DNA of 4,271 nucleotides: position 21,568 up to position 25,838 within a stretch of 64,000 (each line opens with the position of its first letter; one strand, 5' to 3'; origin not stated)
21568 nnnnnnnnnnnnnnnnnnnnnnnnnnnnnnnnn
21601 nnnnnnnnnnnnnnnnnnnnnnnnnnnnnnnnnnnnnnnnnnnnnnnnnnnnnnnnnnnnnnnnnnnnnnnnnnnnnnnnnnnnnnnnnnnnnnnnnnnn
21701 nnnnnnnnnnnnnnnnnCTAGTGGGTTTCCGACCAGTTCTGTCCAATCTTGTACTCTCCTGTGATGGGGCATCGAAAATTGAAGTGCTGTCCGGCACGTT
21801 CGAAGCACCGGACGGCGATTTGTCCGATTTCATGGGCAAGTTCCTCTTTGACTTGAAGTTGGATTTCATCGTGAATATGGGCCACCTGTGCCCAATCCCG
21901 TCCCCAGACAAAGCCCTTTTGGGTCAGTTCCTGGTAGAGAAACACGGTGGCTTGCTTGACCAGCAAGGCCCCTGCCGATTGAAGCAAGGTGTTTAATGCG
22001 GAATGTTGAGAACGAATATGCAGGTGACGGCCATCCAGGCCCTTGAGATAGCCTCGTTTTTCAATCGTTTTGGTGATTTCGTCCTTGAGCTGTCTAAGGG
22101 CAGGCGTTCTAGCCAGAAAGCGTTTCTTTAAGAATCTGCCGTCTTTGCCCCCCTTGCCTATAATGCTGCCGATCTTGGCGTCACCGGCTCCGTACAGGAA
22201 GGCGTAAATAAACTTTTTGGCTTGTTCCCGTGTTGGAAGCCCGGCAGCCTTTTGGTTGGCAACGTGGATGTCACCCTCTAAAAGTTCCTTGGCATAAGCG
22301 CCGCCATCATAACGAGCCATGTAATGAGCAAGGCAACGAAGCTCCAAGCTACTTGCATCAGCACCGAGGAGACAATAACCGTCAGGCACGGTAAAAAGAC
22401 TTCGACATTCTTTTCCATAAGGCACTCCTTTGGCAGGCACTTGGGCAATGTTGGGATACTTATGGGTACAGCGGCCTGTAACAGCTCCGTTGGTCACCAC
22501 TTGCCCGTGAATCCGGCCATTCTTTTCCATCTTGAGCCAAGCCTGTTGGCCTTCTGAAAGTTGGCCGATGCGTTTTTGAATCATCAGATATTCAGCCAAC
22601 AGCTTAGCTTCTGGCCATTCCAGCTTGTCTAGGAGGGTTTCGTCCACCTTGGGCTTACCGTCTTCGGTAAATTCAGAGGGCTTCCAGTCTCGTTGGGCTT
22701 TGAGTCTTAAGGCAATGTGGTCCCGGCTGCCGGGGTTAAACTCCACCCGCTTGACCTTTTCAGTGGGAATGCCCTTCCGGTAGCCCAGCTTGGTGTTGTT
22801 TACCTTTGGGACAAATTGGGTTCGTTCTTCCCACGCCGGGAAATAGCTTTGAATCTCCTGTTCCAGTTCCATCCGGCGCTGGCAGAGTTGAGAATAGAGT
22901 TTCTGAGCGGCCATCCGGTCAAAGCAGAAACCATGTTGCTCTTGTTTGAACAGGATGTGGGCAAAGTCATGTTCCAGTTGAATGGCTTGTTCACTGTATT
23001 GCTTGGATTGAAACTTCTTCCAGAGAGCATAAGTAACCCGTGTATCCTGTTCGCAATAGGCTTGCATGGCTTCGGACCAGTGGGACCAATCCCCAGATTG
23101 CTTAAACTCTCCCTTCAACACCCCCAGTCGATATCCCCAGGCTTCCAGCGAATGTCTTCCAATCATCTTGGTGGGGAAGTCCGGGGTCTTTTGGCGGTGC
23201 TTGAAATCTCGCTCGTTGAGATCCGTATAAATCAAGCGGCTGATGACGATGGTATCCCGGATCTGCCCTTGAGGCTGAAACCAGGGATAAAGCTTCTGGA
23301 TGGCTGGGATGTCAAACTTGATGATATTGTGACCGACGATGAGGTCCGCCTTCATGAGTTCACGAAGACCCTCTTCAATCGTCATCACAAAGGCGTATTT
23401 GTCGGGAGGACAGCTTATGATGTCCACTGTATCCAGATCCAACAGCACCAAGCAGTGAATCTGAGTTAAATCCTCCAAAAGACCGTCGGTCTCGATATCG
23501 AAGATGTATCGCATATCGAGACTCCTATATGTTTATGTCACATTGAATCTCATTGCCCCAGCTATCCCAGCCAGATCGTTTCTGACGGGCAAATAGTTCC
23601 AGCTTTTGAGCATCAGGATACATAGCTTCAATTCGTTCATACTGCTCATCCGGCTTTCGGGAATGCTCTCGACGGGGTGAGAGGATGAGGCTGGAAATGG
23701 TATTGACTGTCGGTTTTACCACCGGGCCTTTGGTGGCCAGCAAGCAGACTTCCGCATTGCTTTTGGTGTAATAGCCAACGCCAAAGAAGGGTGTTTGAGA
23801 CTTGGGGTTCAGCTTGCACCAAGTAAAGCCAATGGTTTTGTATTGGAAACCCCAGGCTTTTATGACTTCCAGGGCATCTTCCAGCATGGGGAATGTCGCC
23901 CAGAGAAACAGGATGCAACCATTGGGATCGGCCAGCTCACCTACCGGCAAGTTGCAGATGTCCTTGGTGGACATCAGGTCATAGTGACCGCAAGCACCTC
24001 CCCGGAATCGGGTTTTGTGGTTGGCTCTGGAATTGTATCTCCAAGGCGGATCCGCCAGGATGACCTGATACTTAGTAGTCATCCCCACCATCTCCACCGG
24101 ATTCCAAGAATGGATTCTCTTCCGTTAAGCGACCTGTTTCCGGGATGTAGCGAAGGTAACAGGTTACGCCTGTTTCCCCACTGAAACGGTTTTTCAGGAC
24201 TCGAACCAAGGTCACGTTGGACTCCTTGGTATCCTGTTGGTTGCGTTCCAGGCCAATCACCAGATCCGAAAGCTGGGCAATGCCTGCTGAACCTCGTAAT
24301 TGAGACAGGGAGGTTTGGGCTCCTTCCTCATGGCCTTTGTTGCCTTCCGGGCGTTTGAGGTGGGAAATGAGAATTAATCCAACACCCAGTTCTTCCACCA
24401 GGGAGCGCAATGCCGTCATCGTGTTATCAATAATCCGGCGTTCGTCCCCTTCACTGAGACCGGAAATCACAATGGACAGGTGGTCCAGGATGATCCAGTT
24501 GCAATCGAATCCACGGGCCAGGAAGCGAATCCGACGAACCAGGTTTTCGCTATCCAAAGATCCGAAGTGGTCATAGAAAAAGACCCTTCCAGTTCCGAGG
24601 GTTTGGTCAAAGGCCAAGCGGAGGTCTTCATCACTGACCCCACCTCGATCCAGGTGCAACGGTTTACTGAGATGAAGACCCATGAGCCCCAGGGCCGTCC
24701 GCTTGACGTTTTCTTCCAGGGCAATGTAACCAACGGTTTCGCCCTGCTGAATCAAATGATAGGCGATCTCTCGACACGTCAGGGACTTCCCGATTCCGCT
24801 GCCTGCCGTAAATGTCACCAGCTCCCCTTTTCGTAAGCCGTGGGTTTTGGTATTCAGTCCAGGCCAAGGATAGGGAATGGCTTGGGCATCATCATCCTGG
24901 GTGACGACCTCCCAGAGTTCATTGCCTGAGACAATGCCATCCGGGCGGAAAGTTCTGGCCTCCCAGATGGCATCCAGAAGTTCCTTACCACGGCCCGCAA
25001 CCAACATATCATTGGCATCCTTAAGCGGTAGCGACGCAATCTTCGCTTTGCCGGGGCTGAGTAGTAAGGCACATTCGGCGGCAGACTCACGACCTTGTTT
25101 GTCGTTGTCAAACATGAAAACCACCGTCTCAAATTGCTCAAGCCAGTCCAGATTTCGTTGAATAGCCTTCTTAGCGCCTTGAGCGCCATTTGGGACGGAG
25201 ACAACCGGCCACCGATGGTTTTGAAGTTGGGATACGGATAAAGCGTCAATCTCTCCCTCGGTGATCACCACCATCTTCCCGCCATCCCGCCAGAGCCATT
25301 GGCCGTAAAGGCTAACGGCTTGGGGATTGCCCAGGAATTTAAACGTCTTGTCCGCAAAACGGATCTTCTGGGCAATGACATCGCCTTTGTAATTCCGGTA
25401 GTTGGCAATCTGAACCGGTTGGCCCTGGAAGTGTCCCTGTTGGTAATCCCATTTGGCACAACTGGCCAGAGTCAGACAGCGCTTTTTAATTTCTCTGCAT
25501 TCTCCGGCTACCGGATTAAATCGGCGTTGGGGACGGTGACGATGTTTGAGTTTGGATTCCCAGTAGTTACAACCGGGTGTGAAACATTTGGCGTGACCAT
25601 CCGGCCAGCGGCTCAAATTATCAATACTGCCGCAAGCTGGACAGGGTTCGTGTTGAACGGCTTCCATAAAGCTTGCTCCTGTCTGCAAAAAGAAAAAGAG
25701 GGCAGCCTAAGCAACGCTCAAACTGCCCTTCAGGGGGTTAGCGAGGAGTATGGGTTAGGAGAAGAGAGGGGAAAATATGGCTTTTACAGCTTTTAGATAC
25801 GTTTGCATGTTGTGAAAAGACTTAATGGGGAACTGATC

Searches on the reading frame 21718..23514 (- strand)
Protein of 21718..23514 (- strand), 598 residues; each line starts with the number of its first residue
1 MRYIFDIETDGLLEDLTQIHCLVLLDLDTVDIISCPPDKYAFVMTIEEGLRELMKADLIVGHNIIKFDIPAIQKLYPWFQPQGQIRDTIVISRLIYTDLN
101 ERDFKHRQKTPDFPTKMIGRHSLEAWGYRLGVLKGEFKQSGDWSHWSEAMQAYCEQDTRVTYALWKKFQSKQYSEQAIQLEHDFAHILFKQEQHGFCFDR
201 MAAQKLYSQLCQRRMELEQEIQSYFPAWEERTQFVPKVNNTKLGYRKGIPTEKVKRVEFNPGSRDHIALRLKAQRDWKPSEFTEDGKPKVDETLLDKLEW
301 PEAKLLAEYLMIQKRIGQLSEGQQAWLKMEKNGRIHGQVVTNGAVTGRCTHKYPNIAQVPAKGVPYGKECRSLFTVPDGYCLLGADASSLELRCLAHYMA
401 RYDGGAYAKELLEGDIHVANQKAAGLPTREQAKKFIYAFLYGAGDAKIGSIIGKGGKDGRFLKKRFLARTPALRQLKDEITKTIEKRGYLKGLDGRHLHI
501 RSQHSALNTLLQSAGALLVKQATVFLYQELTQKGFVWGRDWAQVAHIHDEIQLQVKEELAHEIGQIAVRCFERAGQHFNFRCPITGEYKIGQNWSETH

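Call 82: search_protein_families(library=phrogs, proteins=[window:21718-23514:-], max_evalue=0.00001)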
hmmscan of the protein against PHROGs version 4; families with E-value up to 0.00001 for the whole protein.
window:21718-23514:- (598 aa): 12 families
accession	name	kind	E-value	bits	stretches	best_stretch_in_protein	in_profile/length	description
phrog_17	-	DNA, RNA and nucleotide metabolism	6.1e-150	502.6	1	3-597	673-1233/1445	DNA polymerase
phrog_15971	-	DNA, RNA and nucleotide metabolism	2.2e-125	419.7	1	177-598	3-376/376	DNA polymerase I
phrog_6375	-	DNA, RNA and nucleotide metabolism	1.2e-30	108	1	440-561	1-139/204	DNA polymerase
phrog_8888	-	DNA, RNA and nucleotide metabolism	9.4e-29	102.3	1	371-557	2-194/295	DNA polymerase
phrog_403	-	DNA, RNA and nucleotide metabolism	5.7e-20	72.4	1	4-170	69-248/321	DNA polymerase exonuclease subunit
phrog_24147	-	DNA, RNA and nucleotide metabolism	3.8e-11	44.1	1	504-598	3-93/93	DNA polymerase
phrog_5995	-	DNA, RNA and nucleotide metabolism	5.3e-09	37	1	462-596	27-177/236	DNA polymerase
phrog_2573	-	DNA, RNA and nucleotide metabolism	7.3e-09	36.2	1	428-594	85-274/336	DNA polymerase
phrog_16667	-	DNA, RNA and nucleotide metabolism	1.3e-08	35.7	1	452-541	5-99/229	DNA polymerase I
phrog_10285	-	DNA, RNA and nucleotide metabolism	2e-06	28.1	0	351-404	27-75/321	DNA polymerase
phrog_12241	-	DNA, RNA and nucleotide metabolism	6.9e-06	26.3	0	45-362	183-496/502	DNA polymerase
phrog_38876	-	DNA, RNA and nucleotide metabolism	8.1e-06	27.3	0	86-163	13-88/111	DNA polymerase exonuclease subunit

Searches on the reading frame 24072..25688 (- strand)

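Call 82: search_protein_families(library=phrogs, proteins=[window:24072-25688:-], max_evalue=0.00001)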
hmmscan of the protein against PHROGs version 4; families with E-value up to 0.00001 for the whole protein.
window:24072-25688:- (538 aa): 5 families
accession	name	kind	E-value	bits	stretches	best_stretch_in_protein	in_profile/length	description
phrog_239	-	DNA, RNA and nucleotide metabolism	3.4e-186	622.6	1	8-530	37-605/801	DNA primase/helicase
phrog_19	-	DNA, RNA and nucleotide metabolism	3.6e-35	122.9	1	258-525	318-582/621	DnaB-like replicative helicase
phrog_243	-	DNA, RNA and nucleotide metabolism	6.9e-18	65.6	1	267-523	14-267/273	DnaB-like replicative helicase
phrog_47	-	DNA, RNA and nucleotide metabolism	1.4e-13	51.3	1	99-245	211-334/947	DNA primase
phrog_849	-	DNA, RNA and nucleotide metabolism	3.4e-10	40.5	1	123-244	224-342/435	DNA primase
